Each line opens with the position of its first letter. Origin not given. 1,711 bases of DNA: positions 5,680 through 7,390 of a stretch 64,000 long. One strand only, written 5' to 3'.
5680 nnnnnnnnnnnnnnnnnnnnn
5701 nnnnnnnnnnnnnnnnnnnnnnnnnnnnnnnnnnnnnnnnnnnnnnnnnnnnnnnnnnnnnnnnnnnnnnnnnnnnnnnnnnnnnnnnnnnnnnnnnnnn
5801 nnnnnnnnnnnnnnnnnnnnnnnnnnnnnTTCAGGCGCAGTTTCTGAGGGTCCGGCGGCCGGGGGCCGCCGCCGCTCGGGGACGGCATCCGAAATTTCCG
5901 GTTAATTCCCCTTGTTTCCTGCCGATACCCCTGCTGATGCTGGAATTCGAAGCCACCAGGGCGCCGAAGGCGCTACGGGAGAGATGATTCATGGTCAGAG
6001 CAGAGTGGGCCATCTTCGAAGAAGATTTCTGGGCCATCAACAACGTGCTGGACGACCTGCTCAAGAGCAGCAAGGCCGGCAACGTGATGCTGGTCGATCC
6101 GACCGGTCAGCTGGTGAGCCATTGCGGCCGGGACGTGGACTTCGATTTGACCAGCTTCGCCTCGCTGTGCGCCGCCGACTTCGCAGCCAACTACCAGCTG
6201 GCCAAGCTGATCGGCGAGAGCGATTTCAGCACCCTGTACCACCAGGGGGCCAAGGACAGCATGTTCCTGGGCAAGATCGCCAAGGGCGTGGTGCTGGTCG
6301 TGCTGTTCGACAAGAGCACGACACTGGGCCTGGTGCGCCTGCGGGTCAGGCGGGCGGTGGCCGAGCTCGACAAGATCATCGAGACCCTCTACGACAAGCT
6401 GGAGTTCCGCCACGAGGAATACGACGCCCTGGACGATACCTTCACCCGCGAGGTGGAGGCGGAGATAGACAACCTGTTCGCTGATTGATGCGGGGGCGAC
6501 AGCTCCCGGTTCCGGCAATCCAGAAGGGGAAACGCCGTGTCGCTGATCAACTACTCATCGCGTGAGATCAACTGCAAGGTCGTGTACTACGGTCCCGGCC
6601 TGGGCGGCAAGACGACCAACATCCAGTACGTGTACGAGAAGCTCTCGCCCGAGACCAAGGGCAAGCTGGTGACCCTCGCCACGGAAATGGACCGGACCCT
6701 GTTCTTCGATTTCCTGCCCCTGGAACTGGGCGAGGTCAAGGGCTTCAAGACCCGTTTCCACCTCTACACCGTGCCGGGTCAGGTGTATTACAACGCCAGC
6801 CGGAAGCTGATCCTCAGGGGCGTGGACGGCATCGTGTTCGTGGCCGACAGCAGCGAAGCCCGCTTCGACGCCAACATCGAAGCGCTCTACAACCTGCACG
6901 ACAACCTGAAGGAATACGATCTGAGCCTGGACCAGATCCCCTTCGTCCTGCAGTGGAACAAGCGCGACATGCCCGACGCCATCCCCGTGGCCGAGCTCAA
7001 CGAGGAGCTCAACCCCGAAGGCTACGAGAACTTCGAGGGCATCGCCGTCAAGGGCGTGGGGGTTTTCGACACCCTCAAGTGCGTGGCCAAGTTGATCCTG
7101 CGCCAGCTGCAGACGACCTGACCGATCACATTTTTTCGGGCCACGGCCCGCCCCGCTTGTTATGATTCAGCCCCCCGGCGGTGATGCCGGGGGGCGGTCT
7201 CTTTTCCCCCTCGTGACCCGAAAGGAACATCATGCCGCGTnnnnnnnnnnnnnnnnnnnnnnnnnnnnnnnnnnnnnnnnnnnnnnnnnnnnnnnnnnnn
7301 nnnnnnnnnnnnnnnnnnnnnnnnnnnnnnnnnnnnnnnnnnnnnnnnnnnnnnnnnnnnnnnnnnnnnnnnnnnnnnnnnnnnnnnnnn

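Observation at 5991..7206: Myxococcus-type mglB-mglA polarity GTPase module embedded in the dnaX-ybaB-recR / pgpA-cinA-recA housekeeping region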

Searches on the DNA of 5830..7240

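Call 71: search_rna_families(source=window, start=5830, end=7240, threshold=evalue, max_evalue=1)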
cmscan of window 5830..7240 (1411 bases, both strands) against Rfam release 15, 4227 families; matches with E-value up to 1: 1.
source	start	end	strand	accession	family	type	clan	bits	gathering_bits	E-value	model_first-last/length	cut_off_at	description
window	7167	7199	+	RF02795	Pab91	Gene; snRNA; snoRNA; HACA-box;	-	21.4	71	0.43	12-45/57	no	Pab91 RNA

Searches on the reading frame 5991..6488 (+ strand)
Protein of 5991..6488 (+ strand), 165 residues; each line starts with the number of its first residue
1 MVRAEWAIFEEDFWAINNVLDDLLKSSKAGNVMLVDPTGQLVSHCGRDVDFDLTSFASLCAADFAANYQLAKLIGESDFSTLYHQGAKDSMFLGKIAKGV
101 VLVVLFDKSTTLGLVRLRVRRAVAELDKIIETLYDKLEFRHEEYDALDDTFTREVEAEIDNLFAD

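Call 6: search_protein_families(library=pfam, proteins=[window:5991-6488:+])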
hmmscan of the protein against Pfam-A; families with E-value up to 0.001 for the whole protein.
window:5991-6488:+ (165 aa): 1 family
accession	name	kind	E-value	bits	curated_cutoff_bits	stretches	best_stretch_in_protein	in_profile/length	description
PF03259.23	Robl_LC7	-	1.4e-08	34.7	23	1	17-106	3-91/91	Roadblock/LC7 domain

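Call 7: search_protein_families(library=ncbifam, proteins=[window:5991-6488:+])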
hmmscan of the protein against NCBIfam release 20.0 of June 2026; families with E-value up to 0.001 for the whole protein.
window:5991-6488:+ (165 aa): 1 family
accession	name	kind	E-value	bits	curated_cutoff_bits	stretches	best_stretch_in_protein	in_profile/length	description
NF052242.1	GTPaseActivMglBThm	equivalog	3.4e-24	85.7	200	1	1-163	1-160/161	GTPase-activating protein MglB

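Call 9: search_solved_structures(query=window:5991-6488:+, show_alignments=3)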
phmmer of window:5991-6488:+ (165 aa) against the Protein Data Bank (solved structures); distinct sequences matched with E-value up to 0.001: 8.
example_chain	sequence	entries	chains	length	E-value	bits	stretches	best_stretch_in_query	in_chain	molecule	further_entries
6izw_B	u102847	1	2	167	4.1e-34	121.3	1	6-164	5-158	Gliding motility protein MglB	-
6h5b_B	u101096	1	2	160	4.2e-34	121.2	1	6-164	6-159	MglB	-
6hjm_A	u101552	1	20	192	8.6e-34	120.2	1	7-164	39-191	MglB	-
3t1r_A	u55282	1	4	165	3.6e-12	50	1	15-160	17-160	Gliding protein MglB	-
3t1s_A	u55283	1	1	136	8.3e-12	48.8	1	18-131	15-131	Gliding protein MglB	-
1j3w_A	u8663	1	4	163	9e-12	48.7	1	15-160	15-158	Giding protein-mglB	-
3t1x_A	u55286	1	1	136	1.2e-11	48.3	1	18-131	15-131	Gliding protein MglB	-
3t12_B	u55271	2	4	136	1.2e-11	48.2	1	13-131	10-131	Gliding protein MglB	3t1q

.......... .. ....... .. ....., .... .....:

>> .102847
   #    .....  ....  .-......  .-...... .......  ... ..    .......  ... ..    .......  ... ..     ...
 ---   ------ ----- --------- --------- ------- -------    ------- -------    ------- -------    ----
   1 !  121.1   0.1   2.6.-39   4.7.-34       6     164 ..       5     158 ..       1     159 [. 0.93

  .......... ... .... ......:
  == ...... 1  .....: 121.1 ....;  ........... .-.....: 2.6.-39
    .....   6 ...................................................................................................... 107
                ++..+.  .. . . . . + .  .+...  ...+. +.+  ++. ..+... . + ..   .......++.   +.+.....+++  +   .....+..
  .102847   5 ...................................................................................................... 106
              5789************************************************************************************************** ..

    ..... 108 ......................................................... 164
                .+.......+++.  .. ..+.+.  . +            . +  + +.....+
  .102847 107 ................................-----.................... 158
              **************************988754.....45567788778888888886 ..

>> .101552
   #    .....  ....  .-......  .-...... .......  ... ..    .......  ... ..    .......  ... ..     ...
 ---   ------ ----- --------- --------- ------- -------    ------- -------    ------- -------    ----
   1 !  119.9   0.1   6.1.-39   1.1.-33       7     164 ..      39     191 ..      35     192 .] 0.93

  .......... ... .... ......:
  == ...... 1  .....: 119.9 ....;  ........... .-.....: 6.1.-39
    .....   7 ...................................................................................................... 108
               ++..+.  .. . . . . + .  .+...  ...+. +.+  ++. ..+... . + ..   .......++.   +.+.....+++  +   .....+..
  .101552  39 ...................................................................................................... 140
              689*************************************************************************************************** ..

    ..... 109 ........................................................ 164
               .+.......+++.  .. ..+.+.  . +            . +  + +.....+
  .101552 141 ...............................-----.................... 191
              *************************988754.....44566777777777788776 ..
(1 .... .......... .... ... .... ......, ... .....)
